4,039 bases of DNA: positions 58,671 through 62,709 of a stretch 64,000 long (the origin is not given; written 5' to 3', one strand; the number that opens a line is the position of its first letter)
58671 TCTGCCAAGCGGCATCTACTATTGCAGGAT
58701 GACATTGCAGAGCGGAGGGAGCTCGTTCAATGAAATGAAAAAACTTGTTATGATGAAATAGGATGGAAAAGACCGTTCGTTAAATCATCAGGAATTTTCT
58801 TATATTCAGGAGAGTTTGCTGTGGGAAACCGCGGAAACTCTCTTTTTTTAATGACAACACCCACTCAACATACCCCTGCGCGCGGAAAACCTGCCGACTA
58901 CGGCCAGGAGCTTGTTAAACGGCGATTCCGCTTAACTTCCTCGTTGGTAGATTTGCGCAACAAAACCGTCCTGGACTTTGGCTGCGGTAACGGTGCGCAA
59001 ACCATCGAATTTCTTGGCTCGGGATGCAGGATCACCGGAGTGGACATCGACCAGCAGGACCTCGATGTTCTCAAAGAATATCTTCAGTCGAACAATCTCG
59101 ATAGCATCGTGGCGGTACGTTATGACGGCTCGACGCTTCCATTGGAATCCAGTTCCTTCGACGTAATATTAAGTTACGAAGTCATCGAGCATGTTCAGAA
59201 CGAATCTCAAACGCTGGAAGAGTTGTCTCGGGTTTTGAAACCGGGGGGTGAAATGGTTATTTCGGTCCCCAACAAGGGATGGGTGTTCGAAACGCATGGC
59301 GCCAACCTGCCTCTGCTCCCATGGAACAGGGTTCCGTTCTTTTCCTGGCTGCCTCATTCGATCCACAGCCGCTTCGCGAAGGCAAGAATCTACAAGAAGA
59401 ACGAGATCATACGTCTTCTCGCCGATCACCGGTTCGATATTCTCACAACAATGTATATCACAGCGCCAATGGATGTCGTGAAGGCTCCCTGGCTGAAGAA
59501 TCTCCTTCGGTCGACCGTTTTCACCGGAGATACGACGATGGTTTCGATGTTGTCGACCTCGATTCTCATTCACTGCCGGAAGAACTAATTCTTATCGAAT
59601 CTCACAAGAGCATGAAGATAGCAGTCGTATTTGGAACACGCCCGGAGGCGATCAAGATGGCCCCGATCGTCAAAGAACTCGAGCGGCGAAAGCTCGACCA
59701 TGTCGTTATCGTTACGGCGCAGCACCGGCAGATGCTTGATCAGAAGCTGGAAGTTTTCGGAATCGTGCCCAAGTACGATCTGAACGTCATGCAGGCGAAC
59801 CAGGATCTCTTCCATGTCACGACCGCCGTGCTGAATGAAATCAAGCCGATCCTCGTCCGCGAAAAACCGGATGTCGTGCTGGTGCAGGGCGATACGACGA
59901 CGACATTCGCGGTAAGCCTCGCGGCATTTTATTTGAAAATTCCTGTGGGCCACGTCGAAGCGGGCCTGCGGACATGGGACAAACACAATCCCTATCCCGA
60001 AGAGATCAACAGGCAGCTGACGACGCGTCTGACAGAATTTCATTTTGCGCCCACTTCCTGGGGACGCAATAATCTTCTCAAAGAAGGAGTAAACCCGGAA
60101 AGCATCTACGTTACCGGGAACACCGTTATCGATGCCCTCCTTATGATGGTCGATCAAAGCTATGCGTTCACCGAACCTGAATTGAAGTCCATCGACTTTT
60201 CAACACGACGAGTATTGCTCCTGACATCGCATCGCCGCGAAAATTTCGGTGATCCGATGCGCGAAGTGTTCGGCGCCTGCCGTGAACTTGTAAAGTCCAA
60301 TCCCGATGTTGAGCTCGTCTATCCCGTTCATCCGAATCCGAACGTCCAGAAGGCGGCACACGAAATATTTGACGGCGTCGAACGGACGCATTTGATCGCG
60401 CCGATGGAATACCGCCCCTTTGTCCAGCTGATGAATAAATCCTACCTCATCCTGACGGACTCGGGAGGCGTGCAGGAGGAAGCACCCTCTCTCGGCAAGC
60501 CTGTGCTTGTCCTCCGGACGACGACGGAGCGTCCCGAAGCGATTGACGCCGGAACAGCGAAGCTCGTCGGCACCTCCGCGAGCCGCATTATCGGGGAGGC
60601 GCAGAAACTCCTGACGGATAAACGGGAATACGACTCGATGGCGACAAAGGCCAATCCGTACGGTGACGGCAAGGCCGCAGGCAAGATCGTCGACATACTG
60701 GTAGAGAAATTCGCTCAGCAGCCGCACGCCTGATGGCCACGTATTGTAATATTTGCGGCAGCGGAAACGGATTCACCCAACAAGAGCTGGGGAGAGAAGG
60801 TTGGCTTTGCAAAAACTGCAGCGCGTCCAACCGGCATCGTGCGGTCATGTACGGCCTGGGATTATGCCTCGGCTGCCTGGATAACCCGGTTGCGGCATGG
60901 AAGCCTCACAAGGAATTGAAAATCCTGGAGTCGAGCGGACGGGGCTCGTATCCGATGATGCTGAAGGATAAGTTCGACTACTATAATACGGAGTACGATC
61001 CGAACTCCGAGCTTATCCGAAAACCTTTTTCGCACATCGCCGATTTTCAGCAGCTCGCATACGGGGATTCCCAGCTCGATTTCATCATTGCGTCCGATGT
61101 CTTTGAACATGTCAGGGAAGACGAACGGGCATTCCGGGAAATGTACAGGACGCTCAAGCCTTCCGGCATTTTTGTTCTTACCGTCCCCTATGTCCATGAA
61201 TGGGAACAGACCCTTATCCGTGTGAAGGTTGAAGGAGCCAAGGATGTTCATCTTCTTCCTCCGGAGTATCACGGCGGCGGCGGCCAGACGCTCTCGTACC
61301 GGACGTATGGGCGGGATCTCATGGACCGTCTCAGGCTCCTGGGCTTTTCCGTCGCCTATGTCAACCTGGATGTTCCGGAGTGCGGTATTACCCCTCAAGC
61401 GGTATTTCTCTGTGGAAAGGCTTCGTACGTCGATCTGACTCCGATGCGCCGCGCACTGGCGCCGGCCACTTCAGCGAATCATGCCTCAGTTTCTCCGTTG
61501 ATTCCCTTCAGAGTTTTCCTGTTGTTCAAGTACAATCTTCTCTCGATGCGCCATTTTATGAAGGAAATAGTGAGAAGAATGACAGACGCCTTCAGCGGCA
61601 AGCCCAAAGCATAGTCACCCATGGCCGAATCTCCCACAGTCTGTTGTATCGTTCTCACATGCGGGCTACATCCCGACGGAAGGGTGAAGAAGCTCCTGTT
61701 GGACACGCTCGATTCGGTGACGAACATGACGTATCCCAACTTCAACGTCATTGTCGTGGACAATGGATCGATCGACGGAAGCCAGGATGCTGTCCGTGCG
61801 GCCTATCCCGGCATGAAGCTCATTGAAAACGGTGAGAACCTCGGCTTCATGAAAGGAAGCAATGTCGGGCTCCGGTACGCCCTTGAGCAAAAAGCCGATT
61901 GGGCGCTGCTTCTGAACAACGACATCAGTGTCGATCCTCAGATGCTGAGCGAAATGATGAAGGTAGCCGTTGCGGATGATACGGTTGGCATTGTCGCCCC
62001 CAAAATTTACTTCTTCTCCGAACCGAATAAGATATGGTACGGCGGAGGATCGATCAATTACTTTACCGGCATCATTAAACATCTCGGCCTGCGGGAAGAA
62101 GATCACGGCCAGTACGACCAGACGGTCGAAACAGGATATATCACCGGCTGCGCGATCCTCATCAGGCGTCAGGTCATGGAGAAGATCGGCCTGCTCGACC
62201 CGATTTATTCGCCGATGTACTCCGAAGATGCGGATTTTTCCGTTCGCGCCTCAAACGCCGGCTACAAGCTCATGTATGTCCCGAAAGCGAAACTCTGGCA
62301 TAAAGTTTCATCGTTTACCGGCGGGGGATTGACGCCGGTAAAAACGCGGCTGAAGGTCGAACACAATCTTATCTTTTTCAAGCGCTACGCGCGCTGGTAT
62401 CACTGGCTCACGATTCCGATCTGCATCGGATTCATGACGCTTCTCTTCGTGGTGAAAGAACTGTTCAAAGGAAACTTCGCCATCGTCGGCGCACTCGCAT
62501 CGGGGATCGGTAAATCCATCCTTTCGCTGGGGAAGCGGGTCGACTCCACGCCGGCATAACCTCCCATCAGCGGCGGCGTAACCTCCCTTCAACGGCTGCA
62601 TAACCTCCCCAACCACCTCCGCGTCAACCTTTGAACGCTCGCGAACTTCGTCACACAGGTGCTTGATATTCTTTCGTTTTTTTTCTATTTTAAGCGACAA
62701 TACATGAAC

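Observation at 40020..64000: Large (~24 kb) glycan biosynthesis island unusually rich in methyltransferases and polyprenol-phosphate-dependent glycosyltransferases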

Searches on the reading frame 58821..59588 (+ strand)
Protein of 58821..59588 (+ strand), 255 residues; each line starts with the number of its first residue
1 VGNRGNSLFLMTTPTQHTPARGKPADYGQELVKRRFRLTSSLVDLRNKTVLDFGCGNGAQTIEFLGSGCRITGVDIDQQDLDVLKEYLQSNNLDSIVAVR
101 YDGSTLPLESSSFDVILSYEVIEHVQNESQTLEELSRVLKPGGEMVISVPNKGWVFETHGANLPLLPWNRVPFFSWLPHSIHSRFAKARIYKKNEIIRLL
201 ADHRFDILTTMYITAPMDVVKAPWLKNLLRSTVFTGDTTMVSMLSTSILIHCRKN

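Call 4: search_protein_families(library=pfam, proteins=[window:58821-59588:+], max_evalue=0.01)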
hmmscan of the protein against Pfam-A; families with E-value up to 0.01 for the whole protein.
window:58821-59588:+ (255 aa): 20 families
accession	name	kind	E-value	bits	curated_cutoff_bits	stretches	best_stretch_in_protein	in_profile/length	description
PF08241.18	Methyltransf_11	-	1.1e-23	84.1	21.2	1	51-147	1-95/95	Methyltransferase domain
PF13847.12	Methyltransf_31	-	6e-21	75.1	27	1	46-155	3-118/145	Methyltransferase domain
PF13649.12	Methyltransf_25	-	1.8e-20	73.9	27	1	50-143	1-97/97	Methyltransferase domain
PF13489.12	Methyltransf_23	-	1.2e-18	67.8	27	1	42-162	18-131/164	Methyltransferase domain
PF08242.18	Methyltransf_12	-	7.2e-18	65.6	30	1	51-144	1-97/98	Methyltransferase domain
PF01209.24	Ubie_methyltran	-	5e-11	42.8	20.1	1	40-147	41-151/233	ubiE/COQ5 methyltransferase family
PF08003.17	Methyltransf_9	-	9.1e-10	38.4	23.8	1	37-147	106-217/315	Protein of unknown function (DUF1698)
PF05175.20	MTS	-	1.2e-08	35.2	23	1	40-147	25-138/170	Methyltransferase small domain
PF03848.20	TehB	-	1.7e-07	31.3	20.4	1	48-147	32-132/193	Tellurite resistance protein TehB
PF06325.19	PrmA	-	1.9e-07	31.3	22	1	45-148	160-259/296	Ribosomal protein L11 methyltransferase (PrmA)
PF02353.26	CMAS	-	3.8e-07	30.1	27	1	48-148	64-165/273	Mycolic acid cyclopropane synthetase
PF20922.3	Anamorsin_N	-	2.4e-06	27.8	27.1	1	108-150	47-90/163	Anamorsin, N-terminal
PF07021.18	MetW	-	1.1e-05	25.7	21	1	48-217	15-172/193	Methionine biosynthesis protein MetW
PF03141.22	Methyltransf_29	-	0.00018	20.7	23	1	43-151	114-221/506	Putative S-adenosyl-L-methionine-dependent methyltransferase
PF05401.17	NodS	-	0.00038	20.8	24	1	25-149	24-146/201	Nodulation protein S (NodS)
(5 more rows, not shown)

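Call 41: search_protein_families(library=ncbifam, proteins=[window:58851-59588:+], max_evalue=0.0001)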
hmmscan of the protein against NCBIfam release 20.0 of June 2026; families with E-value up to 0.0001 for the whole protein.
window:58851-59588:+ (245 aa): 43 families (the best 25 are shown)
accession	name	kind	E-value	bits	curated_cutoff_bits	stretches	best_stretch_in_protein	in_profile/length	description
TIGR01983.1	UbiG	equivalog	7.1e-19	68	102.95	1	20-145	35-159/228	bifunctional 2-polyprenyl-6-hydroxyphenol methylase/3-demethylubiquinol 3-O-methyltransferase UbiG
NF045667.1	MTase_DVU1556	equivalog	7.9e-16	58.1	155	1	35-138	21-120/213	DVU_1556 family methyltransferase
NF043040.1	corrin_prot_MT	hypoth_equivalog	1.1e-14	54.3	180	1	31-138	37-148/216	corrinoid protein-associated methyltransferase CpaM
NF041536.1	ArsM_DUF2284_UU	exception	1.3e-14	53.4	575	1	38-137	78-180/459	arsenite methyltransferase/DUF2284 domain selenoprotein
NF041537.1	ArsM_AhpD_UU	exception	1.5e-14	53.6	510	1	38-138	78-181/345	arsenite methyltransferase/AhpD domain selenoprotein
NF047649.1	MTase_UXPK_star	exception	5.5e-14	51.9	460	1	38-137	79-181/283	methyltransferase/UXPK-star double selenoprotein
TIGR02072.1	BioC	equivalog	5.7e-14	52.5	184.95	1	27-151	22-146/244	malonyl-ACP O-methyltransferase BioC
NF008823.0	PRK11873.1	subfamily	5.9e-13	48.9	263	1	38-138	79-182/272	arsenite methyltransferase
TIGR01934.1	MenG_MenH_UbiE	subfamily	6.8e-13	48.4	158.35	1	28-137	31-141/223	ubiquinone/menaquinone biosynthesis methyltransferase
TIGR00452.1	TIGR00452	equivalog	2.4e-12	46.3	275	1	27-137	108-219/316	tRNA 5-methoxyuridine(34)/uridine 5-oxyacetic acid(34) synthase CmoB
NF001244.0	PRK00216.1-5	equivalog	9.6e-12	44.7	216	1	32-137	44-153/236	bifunctional demethylmenaquinone methyltransferase/2-methoxy-6-polyprenyl-1,4-benzoquinol methylase UbiE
NF001241.0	PRK00216.1-2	equivalog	1.2e-11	44.7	327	1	28-138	42-148/231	demethylmenaquinone methyltransferase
NF045823.1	PthPhpthDimycoMt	equivalog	1.5e-11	43.9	300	1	19-136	49-165/256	phthiotriol/phenolphthiotriol dimycocerosates methyltransferase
NF007610.0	PRK10258.1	equivalog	3.8e-11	42.8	342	1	28-149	34-150/251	malonyl-ACP O-methyltransferase BioC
NF011650.0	PRK15068.1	equivalog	4.1e-11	42.3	209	1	27-137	113-225/324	tRNA 5-methoxyuridine(34)/uridine 5-oxyacetic acid(34) synthase CmoB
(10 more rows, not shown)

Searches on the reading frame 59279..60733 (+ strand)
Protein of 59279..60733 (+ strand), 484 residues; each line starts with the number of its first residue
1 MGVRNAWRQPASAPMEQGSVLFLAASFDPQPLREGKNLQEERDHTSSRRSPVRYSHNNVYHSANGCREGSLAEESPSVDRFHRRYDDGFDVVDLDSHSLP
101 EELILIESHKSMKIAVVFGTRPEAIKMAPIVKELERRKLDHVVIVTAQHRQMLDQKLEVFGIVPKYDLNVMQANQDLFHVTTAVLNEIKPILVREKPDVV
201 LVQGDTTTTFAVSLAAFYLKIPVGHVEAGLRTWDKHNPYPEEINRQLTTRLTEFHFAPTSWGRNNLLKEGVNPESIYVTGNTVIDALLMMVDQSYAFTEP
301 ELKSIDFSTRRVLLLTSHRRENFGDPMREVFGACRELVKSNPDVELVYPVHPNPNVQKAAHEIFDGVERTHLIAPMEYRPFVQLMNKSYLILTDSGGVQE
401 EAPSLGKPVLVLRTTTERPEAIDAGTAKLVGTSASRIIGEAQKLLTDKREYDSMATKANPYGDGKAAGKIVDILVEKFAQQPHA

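Call 4: search_protein_families(library=pfam, proteins=[window:59279-60733:+], max_evalue=0.01)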
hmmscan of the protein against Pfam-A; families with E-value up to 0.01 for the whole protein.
window:59279-60733:+ (484 aa): 3 families
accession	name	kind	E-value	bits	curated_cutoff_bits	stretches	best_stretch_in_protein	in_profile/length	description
PF02350.25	Epimerase_2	-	1.3e-120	402.8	30.6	1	133-474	2-346/347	UDP-N-acetylglucosamine 2-epimerase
PF13439.12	Glyco_transf_4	-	0.00053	20.5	28.5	1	131-283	12-166/170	Glycosyltransferase Family 4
PF13579.12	Glyco_trans_4_4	-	0.0043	17.8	29.7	1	130-281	10-157/158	Glycosyl transferase 4-like domain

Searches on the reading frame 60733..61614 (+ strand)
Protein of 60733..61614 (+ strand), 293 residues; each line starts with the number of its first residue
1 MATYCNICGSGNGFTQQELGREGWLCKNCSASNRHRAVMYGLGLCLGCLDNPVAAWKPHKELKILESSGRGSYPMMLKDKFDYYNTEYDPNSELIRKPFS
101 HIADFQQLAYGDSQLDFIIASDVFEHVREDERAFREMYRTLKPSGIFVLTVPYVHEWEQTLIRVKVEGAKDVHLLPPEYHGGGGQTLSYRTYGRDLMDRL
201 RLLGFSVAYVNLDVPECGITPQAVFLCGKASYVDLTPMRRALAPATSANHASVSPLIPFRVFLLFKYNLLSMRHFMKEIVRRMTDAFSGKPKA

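Call 4: search_protein_families(library=pfam, proteins=[window:60733-61614:+], max_evalue=0.01)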
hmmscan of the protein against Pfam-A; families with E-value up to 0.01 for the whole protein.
window:60733-61614:+ (293 aa): 6 families
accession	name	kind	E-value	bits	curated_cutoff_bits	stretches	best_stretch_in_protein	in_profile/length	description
PF08241.18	Methyltransf_11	-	6.5e-12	46.4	21.2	1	69-149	6-95/95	Methyltransferase domain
PF13489.12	Methyltransf_23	-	3.9e-09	36.9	27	1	77-159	40-127/164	Methyltransferase domain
PF13649.12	Methyltransf_25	-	3.4e-06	28.1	27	1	101-145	51-97/97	Methyltransferase domain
PF13847.12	Methyltransf_31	-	4.8e-06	26.8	27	1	102-156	60-116/145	Methyltransferase domain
PF08242.18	Methyltransf_12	-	3.9e-05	24.7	30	1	106-147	54-98/98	Methyltransferase domain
PF20922.3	Anamorsin_N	-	0.0086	16.2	27.1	0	101-156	38-94/163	Anamorsin, N-terminal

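Call 41: search_protein_families(library=ncbifam, proteins=[window:60733-61614:+], max_evalue=0.0001)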
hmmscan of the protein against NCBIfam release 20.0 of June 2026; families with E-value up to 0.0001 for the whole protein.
window:60733-61614:+ (293 aa): 3 families
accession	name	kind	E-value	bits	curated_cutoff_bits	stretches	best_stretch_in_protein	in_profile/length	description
NF040539.1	AST_met_ArsM_2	exception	3.9e-07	30.2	240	1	96-150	110-164/262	putative arsinothricin biosynthesis methyltransferase ArsM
NF041537.1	ArsM_AhpD_UU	exception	3.2e-05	22.9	510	1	105-149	136-180/345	arsenite methyltransferase/AhpD domain selenoprotein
TIGR02072.1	BioC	equivalog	6.6e-05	22.8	184.95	1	101-153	84-136/244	malonyl-ACP O-methyltransferase BioC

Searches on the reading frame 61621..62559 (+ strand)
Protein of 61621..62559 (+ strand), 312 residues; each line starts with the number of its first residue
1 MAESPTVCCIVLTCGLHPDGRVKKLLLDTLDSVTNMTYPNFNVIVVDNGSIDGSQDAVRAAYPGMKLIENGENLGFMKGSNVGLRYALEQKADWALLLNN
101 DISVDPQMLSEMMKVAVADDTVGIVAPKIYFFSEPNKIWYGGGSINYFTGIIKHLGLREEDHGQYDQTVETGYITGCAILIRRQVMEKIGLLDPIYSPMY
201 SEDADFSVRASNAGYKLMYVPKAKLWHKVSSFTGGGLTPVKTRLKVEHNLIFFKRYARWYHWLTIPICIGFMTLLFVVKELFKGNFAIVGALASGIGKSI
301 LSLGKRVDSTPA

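Call 4: search_protein_families(library=pfam, proteins=[window:61621-62559:+], max_evalue=0.01)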
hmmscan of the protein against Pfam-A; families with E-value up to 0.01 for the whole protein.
window:61621-62559:+ (312 aa): 4 families
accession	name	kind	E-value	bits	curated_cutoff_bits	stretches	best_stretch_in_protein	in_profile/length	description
PF00535.33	Glycos_transf_2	-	2.5e-21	76.8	23.3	1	23-189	10-167/168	Glycosyl transferase family 2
PF13641.12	Glyco_tranf_2_3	-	2e-13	51.3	27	1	23-260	13-228/230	Glycosyltransferase like family 2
PF13632.12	Glyco_trans_2_3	-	2.6e-09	37.6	27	1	94-265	1-142/198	Glycosyl transferase family group 2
PF13506.12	Glyco_transf_21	-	5e-07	29.8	21.7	1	89-230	28-157/174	Glycosyl transferase family 21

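Call 9: search_protein_families(library=ncbifam, proteins=[window:61621-62559:+], max_evalue=0.001)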
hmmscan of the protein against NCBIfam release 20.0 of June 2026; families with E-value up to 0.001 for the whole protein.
window:61621-62559:+ (312 aa): 11 families
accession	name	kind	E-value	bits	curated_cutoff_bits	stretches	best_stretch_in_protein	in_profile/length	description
TIGR01556.1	rhamnosyltran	subfamily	2.8e-17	62.8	200.55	1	32-229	13-202/281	rhamnosyltransferase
TIGR03965.1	mycofact_glyco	equivalog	2.9e-13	49.5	280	1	27-228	90-281/467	mycofactocin biosynthesis glycosyltransferase MftF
TIGR03937.1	PgaC_IcaA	equivalog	1.4e-11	44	422.3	1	26-229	60-252/407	poly-beta-1,6-N-acetyl-D-glucosamine synthase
NF038299.1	EPS_HpsN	equivalog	1.6e-10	40.5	425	1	21-253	11-243/317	hormogonium polysaccharide biosynthesis glycosyltransferase HpsN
NF050113.1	gal_furan_GlfT1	equivalog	9.3e-09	35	330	1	23-138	11-126/290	galactofuranosyltransferase GlfT1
NF041875.1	EPS_EpsD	equivalog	1.3e-08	34.6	370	1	28-228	16-207/325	exopolysaccharide biosynthesis glycosyltransferase EpsD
NF007482.0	PRK10073.1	equivalog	8.5e-07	28.3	423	1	24-120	19-114/334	glycosyltransferase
NF038302.1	EPS_HpsE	equivalog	6.7e-06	25.3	300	1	25-230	18-225/307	hormogonium polysaccharide biosynthesis glycosyltransferase HpsE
NF045692.1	OglycostaseCruG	equivalog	2.3e-05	23.5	600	1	28-225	58-253/386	2'-O-glycosyltransferase CruG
NF041394.1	GtaseAglG_Halo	equivalog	0.00014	21.2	440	1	26-232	18-220/304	glucosyl-dolichyl phosphate glucuronosyltransferase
TIGR03469.1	HpnB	hypoth_equivalog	0.00024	20.3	379.25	0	27-120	60-164/386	hopene-associated glycosyltransferase HpnB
